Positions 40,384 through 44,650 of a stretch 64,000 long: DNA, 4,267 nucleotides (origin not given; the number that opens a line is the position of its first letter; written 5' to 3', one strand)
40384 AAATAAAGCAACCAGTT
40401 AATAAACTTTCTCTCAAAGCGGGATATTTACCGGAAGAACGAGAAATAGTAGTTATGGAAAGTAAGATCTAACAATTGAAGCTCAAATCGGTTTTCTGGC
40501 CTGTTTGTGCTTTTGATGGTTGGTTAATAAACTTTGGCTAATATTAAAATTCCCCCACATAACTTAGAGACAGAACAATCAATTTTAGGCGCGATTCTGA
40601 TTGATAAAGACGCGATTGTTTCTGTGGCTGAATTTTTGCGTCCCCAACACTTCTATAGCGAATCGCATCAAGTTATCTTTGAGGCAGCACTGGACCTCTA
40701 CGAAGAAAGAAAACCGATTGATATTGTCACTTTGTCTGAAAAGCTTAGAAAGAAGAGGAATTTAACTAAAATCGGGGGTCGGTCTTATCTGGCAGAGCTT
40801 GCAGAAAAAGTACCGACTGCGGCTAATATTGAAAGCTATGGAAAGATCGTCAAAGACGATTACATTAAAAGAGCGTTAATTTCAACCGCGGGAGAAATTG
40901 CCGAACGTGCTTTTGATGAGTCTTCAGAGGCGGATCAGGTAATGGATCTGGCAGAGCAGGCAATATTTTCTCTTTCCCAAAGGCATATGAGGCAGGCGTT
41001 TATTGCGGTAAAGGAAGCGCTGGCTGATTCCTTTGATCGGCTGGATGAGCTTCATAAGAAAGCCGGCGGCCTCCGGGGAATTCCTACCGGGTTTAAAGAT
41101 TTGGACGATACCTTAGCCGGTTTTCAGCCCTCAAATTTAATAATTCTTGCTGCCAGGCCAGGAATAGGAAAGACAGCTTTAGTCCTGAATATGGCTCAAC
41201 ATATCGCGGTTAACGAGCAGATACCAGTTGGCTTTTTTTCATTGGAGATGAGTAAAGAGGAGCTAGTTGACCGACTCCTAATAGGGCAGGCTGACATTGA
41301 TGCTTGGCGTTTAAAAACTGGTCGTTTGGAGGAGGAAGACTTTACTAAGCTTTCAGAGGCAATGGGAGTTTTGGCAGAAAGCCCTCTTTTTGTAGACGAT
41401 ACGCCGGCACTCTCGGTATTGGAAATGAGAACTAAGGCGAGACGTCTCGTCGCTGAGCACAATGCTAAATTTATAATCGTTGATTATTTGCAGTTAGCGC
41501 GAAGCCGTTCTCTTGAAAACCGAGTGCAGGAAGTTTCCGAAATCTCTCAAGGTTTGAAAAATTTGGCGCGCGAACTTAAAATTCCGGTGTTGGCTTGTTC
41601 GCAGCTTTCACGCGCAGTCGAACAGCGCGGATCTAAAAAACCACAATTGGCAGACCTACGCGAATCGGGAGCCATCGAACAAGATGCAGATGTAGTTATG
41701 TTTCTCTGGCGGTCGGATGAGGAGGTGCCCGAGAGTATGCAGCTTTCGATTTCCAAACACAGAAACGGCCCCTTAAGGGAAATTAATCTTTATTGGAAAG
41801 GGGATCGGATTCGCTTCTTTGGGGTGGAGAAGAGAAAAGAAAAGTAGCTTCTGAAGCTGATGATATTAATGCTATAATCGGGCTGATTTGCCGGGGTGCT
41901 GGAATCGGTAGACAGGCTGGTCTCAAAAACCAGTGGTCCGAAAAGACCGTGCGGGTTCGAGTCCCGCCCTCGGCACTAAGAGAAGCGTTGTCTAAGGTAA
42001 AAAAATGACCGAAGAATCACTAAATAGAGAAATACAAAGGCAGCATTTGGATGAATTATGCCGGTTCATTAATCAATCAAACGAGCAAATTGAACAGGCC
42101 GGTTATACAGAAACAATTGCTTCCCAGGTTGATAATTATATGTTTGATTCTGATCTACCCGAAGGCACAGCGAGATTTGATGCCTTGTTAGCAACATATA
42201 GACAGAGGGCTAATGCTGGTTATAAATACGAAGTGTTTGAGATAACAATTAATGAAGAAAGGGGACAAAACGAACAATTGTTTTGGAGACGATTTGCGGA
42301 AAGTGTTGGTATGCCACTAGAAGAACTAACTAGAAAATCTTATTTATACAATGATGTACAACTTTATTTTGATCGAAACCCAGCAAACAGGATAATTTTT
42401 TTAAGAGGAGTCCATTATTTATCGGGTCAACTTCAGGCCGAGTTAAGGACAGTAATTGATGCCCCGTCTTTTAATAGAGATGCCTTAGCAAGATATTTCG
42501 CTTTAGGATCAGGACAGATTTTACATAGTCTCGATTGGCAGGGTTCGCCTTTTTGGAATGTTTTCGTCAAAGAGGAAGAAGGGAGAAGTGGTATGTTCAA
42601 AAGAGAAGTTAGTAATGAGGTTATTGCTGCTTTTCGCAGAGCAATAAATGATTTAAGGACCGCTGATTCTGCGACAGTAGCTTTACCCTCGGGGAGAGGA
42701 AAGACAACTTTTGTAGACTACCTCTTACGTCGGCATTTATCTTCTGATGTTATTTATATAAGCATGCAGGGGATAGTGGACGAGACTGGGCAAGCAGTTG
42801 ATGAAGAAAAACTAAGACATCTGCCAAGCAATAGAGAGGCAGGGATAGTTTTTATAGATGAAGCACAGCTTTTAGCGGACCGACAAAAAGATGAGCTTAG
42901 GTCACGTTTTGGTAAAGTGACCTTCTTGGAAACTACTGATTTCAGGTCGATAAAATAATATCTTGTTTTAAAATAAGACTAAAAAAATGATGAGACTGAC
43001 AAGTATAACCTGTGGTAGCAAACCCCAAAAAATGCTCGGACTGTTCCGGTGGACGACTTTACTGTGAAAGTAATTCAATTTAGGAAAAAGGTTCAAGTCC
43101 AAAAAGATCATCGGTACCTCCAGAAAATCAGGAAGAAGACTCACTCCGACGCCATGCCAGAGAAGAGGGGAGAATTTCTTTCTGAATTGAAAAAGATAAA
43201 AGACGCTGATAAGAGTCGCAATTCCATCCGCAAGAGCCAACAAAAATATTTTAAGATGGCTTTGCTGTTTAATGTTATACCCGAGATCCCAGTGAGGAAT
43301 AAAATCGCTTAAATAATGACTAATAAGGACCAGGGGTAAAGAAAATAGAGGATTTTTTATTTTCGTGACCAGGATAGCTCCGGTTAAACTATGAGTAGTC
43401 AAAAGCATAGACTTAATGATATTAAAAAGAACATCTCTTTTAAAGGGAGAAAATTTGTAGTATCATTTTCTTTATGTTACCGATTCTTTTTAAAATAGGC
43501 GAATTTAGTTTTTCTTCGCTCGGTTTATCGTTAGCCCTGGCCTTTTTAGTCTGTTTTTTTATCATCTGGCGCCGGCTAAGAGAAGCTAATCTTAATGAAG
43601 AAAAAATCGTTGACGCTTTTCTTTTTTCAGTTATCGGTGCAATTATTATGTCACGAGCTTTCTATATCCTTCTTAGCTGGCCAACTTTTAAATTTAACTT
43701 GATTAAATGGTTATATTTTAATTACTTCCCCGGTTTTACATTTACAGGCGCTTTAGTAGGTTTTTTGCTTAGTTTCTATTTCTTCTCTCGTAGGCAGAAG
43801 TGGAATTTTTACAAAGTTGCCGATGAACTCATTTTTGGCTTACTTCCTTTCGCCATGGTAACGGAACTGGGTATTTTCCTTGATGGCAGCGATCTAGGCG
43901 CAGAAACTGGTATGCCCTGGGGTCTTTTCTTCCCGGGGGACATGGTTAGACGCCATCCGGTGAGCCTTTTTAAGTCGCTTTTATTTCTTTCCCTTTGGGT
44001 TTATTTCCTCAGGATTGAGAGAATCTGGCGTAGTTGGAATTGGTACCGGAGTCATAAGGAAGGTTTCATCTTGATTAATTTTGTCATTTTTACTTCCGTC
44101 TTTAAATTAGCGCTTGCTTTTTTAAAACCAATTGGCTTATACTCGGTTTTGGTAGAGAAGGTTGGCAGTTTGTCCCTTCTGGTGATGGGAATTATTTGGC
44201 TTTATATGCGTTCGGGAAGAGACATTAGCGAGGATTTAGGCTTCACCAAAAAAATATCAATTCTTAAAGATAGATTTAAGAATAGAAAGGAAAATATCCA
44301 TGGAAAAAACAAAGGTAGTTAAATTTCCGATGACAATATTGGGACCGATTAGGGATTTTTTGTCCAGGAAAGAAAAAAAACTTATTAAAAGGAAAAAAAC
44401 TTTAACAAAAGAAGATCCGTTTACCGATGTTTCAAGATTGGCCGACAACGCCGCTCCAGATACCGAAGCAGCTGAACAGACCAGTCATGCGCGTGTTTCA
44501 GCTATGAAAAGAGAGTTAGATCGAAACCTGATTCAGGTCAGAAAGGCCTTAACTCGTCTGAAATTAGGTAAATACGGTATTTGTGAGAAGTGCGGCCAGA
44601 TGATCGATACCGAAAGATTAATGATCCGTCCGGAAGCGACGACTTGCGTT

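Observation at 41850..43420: tRNA-Leu(CAA)-adjacent P-loop NTPase of unknown type plus small membrane protein: possible integrated accessory or defence module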

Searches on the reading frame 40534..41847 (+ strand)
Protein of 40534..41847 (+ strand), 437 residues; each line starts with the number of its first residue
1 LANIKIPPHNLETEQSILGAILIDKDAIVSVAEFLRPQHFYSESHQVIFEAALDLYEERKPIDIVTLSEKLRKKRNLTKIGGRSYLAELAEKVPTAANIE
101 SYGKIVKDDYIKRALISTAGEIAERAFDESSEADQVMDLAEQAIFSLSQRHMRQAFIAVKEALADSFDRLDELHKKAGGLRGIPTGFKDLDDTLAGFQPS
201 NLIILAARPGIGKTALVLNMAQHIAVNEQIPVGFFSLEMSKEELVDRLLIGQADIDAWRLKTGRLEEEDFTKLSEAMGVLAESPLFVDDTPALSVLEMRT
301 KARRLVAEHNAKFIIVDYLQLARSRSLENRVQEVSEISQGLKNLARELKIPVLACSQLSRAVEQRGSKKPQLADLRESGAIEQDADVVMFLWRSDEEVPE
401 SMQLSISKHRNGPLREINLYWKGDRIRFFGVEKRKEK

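Call 4: search_protein_families(library=pfam, proteins=[window:40534-41847:+], max_evalue=1)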
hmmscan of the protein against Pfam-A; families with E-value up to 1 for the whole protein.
window:40534-41847:+ (437 aa): 10 families
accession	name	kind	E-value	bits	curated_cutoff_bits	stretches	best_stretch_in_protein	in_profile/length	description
PF03796.21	DnaB_C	-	1e-97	327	27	1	182-428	1-253/255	DnaB-like helicase C terminal domain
PF00772.26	DnaB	-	1.6e-38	131.4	23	1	7-108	2-103/103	DnaB-like helicase N terminal domain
PF13481.12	AAA_25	-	4.4e-13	49.7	27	1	191-357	23-189/195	AAA domain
PF06745.19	ATPase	-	2.3e-06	27.6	26.6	1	183-382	1-186/231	KaiC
PF13191.12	AAA_16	-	0.0055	17.7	32.6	1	198-328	23-150/167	AAA ATPase domain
PF02367.23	TsaE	-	0.038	14.4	26.6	1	194-276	14-94/128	Threonylcarbamoyl adenosine biosynthesis protein TsaE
PF03266.21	NTPase_1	-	0.076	13.3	23.9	1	203-241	2-40/168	NTPase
PF00004.35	AAA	-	0.086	13.7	21.2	1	203-241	1-33/131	ATPase family associated with various cellular activities (AAA)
PF13401.12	AAA_22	-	0.1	13.4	27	1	201-328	6-102/130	AAA domain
PF24883.2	NPHP3_N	-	0.13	12.9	24.8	1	198-236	20-57/164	Nephrocystin 3, N-terminal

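Call 16: find_related_loci(query=window:40534-41847:+, collection=genome_contigs, flank=10000)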
Query window:40534-41847:+ (437 aa) in genome_contigs; peptide patterns used: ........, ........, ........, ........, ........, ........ (x = any residue, [..] = any of these).
600 stretches matched a pattern (row limit reached: there are more); 596 encode a relative of the query (tblastn E <= 1e-3); the best 80 are kept; 80 distinct loci.
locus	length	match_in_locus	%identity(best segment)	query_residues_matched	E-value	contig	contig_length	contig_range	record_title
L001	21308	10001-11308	65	1-436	0e+0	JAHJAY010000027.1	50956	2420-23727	MAG: Patescibacteria group bacterium isolate Modern_marine.mb.231 Modern_marine.mb.231_k141_1442491, whole genome shotgu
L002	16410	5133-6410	66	4-429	0e+0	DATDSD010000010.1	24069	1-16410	MAG TPA_asm: Patescibacteria group bacterium isolate SMAG_U7994 k141_182792, whole genome shotgun sequence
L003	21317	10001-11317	63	1-436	0e+0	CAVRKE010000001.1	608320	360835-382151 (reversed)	MAG: Candidatus Levybacteria bacterium isolate MFD01476.bin.1.95 genome assembly, contig: contig_20563, whole genome sho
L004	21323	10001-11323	62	1-435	0e+0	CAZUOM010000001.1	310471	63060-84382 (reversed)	MAG TPA_asm: uncultured Gammaproteobacteria bacterium isolate binchicken_co341_72 genome assembly, contig: NODE_1_length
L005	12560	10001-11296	61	5-436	0e+0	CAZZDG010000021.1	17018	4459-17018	MAG TPA_asm: uncultured Pseudomonadales bacterium isolate binchicken_co321_113 genome assembly, contig: NODE_1248_length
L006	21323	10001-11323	61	1-435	0e+0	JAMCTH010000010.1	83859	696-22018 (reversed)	MAG: Patescibacteria group bacterium isolate FK_Sedi_A_Bin.175 NODE_434_length_83859_cov_5.17648, whole genome shotgun s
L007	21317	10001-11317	63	1-436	0e+0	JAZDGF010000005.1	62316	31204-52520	MAG: Candidatus Levyibacteriota bacterium isolate MEGAHIT-group-0.239 k141_3496105, whole genome shotgun sequence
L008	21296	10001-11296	61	3-435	0e+0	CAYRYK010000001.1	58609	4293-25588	MAG TPA_asm: uncultured Gammaproteobacteria bacterium isolate SRP216815_co1_67 genome assembly, contig: NODE_573_length_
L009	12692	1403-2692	62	4-434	0e+0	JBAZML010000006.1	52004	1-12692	MAG: Candidatus Shapirobacteria bacterium isolate SO_2017_LW4_41 scaffold_1636_c1_LW137-91_2017, whole genome shotgun se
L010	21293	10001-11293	60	5-435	2e-180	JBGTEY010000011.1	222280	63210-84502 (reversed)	MAG: Patescibacteria group bacterium isolate JTS-RE179 k141_3964577, whole genome shotgun sequence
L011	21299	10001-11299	60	5-437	1e-179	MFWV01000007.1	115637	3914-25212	MAG: Candidatus Pacebacteria bacterium RIFOXYA1_FULL_38_18 rifoxya1_full_scaffold_29, whole genome shotgun sequence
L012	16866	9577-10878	60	5-437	2e-179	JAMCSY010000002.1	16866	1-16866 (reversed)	MAG: Patescibacteria group bacterium isolate FK_Sedi_A_Bin.193 NODE_8057_length_16866_cov_13.1103, whole genome shotgun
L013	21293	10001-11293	62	6-435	3e-179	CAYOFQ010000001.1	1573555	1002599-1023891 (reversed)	MAG TPA_asm: uncultured Gammaproteobacteria bacterium isolate SRP342105_co1_162 genome assembly, contig: NODE_1_length_1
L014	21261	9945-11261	63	1-437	4e-179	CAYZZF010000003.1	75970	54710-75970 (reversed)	MAG TPA_asm: uncultured Gammaproteobacteria bacterium isolate SRP093762_co1_95 genome assembly, contig: NODE_204_length_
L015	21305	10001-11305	61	1-432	1e-178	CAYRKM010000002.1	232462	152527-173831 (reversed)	MAG TPA_asm: uncultured Gammaproteobacteria bacterium isolate SRP292972_co1_108 genome assembly, contig: NODE_73_length_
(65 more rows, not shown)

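Call 51: find_related_loci(query=window:40534-41847:+, collection=metagenome_contigs, flank=6000)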
Query window:40534-41847:+ (437 aa) in metagenome_contigs; peptide patterns used: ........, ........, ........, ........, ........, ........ (x = any residue, [..] = any of these).
600 stretches matched a pattern (row limit reached: there are more); 597 encode a relative of the query (tblastn E <= 1e-3); the best 80 are kept; 80 distinct loci.
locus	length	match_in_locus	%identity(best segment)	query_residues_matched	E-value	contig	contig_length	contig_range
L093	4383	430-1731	68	4-437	0e+0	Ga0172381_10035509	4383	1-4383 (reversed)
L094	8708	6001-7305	68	2-436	0e+0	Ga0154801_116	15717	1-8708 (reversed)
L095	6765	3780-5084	67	1-435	0e+0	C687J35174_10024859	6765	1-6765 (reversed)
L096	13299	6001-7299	67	3-434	0e+0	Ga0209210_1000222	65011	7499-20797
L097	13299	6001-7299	67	5-437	0e+0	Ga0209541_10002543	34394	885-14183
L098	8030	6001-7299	66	4-435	0e+0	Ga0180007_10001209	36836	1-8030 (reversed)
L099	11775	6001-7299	67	3-435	0e+0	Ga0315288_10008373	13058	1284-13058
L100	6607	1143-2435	62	5-435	0e+0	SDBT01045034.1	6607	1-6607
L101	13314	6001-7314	64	1-437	0e+0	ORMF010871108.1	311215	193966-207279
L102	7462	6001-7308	61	1-435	0e+0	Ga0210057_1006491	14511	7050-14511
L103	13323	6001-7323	61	3-436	0e+0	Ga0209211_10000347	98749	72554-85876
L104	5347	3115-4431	62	1-437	0e+0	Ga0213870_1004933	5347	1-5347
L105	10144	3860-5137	62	3-429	4e-180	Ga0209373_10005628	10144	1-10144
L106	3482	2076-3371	62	5-435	0e+0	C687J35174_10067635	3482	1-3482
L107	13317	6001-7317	63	1-436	4e-178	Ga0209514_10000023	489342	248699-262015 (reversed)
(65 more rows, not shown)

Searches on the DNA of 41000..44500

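Call 60: search_rna_families(source=window, start=41000, end=44500, threshold=evalue, max_evalue=0.1)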
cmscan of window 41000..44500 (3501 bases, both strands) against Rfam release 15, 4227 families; matches with E-value up to 0.1: 1.
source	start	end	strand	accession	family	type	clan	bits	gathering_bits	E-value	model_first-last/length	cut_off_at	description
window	41890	41975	+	RF00005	tRNA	Gene; tRNA;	CL00001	55.3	29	1.9e-10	1-71/71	no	tRNA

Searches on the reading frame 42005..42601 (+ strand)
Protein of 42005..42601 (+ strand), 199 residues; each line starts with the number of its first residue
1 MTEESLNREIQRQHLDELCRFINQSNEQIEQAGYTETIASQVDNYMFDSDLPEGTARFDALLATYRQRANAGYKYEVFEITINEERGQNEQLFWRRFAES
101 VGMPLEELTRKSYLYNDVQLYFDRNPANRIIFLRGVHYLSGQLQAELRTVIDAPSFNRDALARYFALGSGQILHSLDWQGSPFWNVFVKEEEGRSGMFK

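Call 53: predict_structure(alignment_id=A3)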
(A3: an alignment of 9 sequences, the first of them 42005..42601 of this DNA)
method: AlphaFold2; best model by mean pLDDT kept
length: 199 residues; sequences in the alignment: 9
mean_pLDDT: 78.9   pTM: 0.74
mean pLDDT of the five models: 78.9, 77.8, 77.3, 75.6, 75.2
residues with pLDDT >= 90: 39; 70-90: 110; 50-70: 40; < 50: 10
segments of 3 or more residues with pLDDT < 50: 1-3, 196-199
pLDDT, mean of each block of 10 residues (from residue 1): 60 76 73 69 85 88 89 89 85 91 84 84 86 92 87 63 88 65 70 50
secondary structure, 60 per line:
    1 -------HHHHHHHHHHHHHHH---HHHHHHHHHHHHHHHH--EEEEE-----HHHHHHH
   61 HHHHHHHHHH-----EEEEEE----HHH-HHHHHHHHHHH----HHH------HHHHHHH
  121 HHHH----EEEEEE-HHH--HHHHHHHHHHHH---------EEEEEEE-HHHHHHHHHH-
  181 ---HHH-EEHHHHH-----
elements in order: H8-22 H26-41 E44-48 H54-70 E76-81 H90-100 H114-124 E129-134 H141-152 E162-168 H170-179 H190-194
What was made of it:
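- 42005..42601 (+): N-terminal module (residues 1-199): a complete five-strand AAA+-type alpha/beta core that is catalytically dead. The P-loop position reads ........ (residues 47-54). AF2 model of residues 1-199 with pLDDT 79 and pTM 0.74 (call 53).
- The AF2 model of residues 1-199 has pLDDT 79 and pTM 0.74 (call 53).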

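Call 55: fold_search(model_id=the predicted structure, library=pdb)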
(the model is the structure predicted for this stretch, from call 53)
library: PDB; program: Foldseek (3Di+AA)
matches with E <= 10: 1236; with E <= 0.001: 7
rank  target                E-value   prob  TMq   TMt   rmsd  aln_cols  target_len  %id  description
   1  3te6_B                9.3e-05  1.00  0.51  0.36  11.3       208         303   10  Crystal Structure of the S. cerevisiae Sir3 AAA+ domain (released 2011-08-31)
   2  8xvb_A                2.1e-04  1.00  0.51  0.43   4.5       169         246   12  Cryo-EM structure of ATP-DNA-MuB filaments (released 2024-08-14)
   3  1fnn_A                4.2e-04  1.00  0.57  0.33   4.8       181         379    8  CRYSTAL STRUCTURE OF CDC6P FROM PYROBACULUM AEROPHILUM (released 2000-10-04)
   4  8s0e_A                4.8e-04  1.00  0.47  0.28   4.8       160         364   11  H. sapiens OCCM bound to double stranded DNA (released 2024-10-02)
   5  5wbw_B                5.1e-04  1.00  0.43  0.27   8.3       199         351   10  Yeast Hsp104 fragment 1-360 (released 2018-01-03)
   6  7jpq_D                5.5e-04  1.00  0.53  0.29   6.5       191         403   12  ORC-O2-5: Human Origin Recognition Complex (ORC) with subunits 2,3,4,5 (released 2020-09-02)
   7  5uj7_D                8.5e-04  0.99  0.37  0.22  12.9       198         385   13  Structure of the active form of human Origin Recognition Complex ATPase motor module, complex subunitS 1, 4, 5 (released 2017-02-08)
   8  3whl_E                1.0e-03  0.87  0.27  0.24  12.4       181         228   13  Crystal structure of Nas2 N-terminal domain complexed with PAN-Rpt5C chimera (released 2014-03-26)
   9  2v1u_A                1.2e-03  1.00  0.57  0.33   4.6       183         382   14  STRUCTURE OF THE AEROPYRUM PERNIX ORC1 PROTEIN IN COMPLEX WITH DNA (released 2007-09-18)
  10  2qby_A                1.2e-03  1.00  0.51  0.31   5.6       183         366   11  Crystal structure of a heterodimer of Cdc6/Orc1 initiators bound to origin DNA (from S. solfataricus) (released 2007-09-11)
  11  7jgr_A                1.2e-03  1.00  0.51  0.29   8.0       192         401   14  Structure of Drosophila ORC bound to DNA (84 bp) and Cdc6 (released 2020-09-09)
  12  5uj7_A                1.3e-03  1.00  0.45  0.30   5.7       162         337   12  Structure of the active form of human Origin Recognition Complex ATPase motor module, complex subunitS 1, 4, 5 (released 2017-02-08)
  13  5ujm_A                1.3e-03  1.00  0.45  0.30   5.7       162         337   12  Structure of the active form of human Origin Recognition Complex and its ATPase motor module (released 2017-02-08)
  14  1w5t_A                1.4e-03  1.00  0.54  0.31   5.1       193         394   11  Structure of the Aeropyrum Pernix ORC2 protein (ADPNP-ADP complexes) (released 2004-10-05)
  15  8dr1_C                1.4e-03  0.98  0.29  0.19   7.7       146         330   10  Consensus closed state of RFC:PCNA bound to a 3' ss/dsDNA junction (DNA2) (released 2022-08-17)
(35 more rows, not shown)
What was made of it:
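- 42005..42601 (+): Foldseek hits to Sir3 AAA+ domain, MuB, Cdc6 and ORC at TM 0.5-0.57, probability 1.0 (call 55).
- Closest known: ORC/Cdc6-type AAA+ initiators and the Orc1-derived Sir3 AAA+-like domain. Same: The N-module has the same alpha/beta core, with TM 0.51-0.57 and probability 1.0 (call 55).
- Checked: The predicted fold of residues 1-199 matches AAA+ cores at probability 1.0 (call 55).
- Foldseek top hits are the Sir3 AAA+ domain, MuB, Cdc6 and ORC subunits, with TM 0.5-0.57 over 160-190 columns (call 55). The fold is of the initiator (ORC/Cdc6) type (call 55).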

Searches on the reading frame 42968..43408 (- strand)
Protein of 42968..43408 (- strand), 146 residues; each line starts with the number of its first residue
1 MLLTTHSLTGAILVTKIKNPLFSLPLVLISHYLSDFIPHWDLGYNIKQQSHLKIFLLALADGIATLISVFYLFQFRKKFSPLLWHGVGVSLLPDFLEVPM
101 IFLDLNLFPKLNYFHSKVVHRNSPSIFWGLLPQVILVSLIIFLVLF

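Call 4: search_protein_families(library=pfam, proteins=[window:42968-43408:-], max_evalue=1)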
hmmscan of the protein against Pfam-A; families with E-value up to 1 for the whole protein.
window:42968-43408:- (146 aa): 0 families

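Call 5: search_protein_families(library=padloc, proteins=[window:42968-43408:-], max_evalue=1)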
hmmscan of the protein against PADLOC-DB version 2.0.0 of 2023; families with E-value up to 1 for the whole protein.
window:42968-43408:- (146 aa): 0 families

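Call 6: search_protein_families(library=ncbifam, proteins=[window:42968-43408:-], max_evalue=1)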
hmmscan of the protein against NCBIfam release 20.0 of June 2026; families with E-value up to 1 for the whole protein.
window:42968-43408:- (146 aa): 0 families

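Call 7: search_protein_families(library=phrogs, proteins=[window:42968-43408:-], max_evalue=1)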
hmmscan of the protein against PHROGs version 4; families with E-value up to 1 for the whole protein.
window:42968-43408:- (146 aa): 0 families

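Call 59: search_protein_families(library=pfam, alignment_id=A4, max_evalue=1)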
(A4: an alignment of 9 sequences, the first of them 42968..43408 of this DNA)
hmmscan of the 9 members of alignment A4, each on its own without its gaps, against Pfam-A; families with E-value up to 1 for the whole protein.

A. member 1, window:42968-43408:- (146 aa): 0 families

B. families by the number of members that match (of 9 scanned): 0 families
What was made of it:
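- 42968..43408 (-): 146-aa four-segment membrane protein. It is a neighbour only and not part of any module with the ATPase. It is a core Microgenomates gene paired divergently with lgt. No Pfam match (calls 4, 59).
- Tried and rejected: There is no Pfam hit for any of 9 members (call 59).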

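Call 62: find_homologous_proteins(query=A4, max_evalue=0.001)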
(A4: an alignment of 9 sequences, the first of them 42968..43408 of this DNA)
Query A4 (9 sequences) (146 aa, profile of the alignment): 1118 proteins with E <= 0.001 among 8000 candidates; the best 120 are listed.
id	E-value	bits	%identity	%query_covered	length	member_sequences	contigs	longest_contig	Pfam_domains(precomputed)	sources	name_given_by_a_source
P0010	1.7e-50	189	32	96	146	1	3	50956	-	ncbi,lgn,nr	ncbi:hypothetical protein KKD62_02255 [Patescibacteria group bacterium]|nr:hypothetical protein [Pat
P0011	2.7e-48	181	33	58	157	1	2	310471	-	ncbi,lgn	-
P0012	7.6e-48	180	100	100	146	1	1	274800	-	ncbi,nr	ncbi:MAG TPA: hypothetical protein VMW41_03560 [Candidatus Bathyarchaeia archaeon]|nr:hypothetical p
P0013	3.5e-46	175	31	99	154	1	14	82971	-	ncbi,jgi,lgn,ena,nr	ncbi:MAG TPA: hypothetical protein VI795_00730 [Patescibacteria group bacterium]|nr:hypothetical pro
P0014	1.1e-45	173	29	99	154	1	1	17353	-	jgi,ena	-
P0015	2.5e-45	172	31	99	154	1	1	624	-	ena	-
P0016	2.0e-43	166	32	98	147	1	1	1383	-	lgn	-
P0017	3.2e-43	165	29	99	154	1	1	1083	-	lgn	-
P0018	5.4e-43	164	33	81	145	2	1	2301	-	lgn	-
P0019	2.6e-42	162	29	91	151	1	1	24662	-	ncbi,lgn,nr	ncbi:hypothetical protein HY389_01740 [Candidatus Daviesbacteria bacterium]|nr:hypothetical protein 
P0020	3.6e-42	162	28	79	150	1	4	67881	-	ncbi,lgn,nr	ncbi:hypothetical protein HYS93_02000 [Candidatus Daviesbacteria bacterium]|nr:hypothetical protein 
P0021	4.1e-42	161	32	100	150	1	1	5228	-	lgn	-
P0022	7.9e-42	160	34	99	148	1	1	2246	-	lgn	-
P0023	1.1e-41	160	30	97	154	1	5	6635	-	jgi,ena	-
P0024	1.1e-41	160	30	97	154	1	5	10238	-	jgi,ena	-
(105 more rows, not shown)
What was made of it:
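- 42968..43408 (-): At least 1118 clusters (call 62).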

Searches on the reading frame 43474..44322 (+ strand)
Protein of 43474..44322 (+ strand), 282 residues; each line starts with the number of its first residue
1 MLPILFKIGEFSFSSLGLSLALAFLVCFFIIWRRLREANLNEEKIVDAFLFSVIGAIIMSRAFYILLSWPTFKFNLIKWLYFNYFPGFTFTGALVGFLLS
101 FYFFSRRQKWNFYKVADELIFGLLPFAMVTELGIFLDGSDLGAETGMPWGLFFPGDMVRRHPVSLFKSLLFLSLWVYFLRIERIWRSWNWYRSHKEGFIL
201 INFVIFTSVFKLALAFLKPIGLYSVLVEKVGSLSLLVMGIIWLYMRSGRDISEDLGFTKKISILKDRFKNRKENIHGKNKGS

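Call 4: search_protein_families(library=pfam, proteins=[window:43474-44322:+], max_evalue=1)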
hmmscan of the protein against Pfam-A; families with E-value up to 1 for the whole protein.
window:43474-44322:+ (282 aa): 1 family
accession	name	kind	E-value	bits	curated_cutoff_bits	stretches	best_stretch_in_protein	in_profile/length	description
PF01790.23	LGT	-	4.2e-23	82.4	24.9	1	3-244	1-239/240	Prolipoprotein diacylglyceryl transferase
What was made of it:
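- Checked: The ORF at 43474-44322 matches Pfam LGT at E = 4e-23 (call 4).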
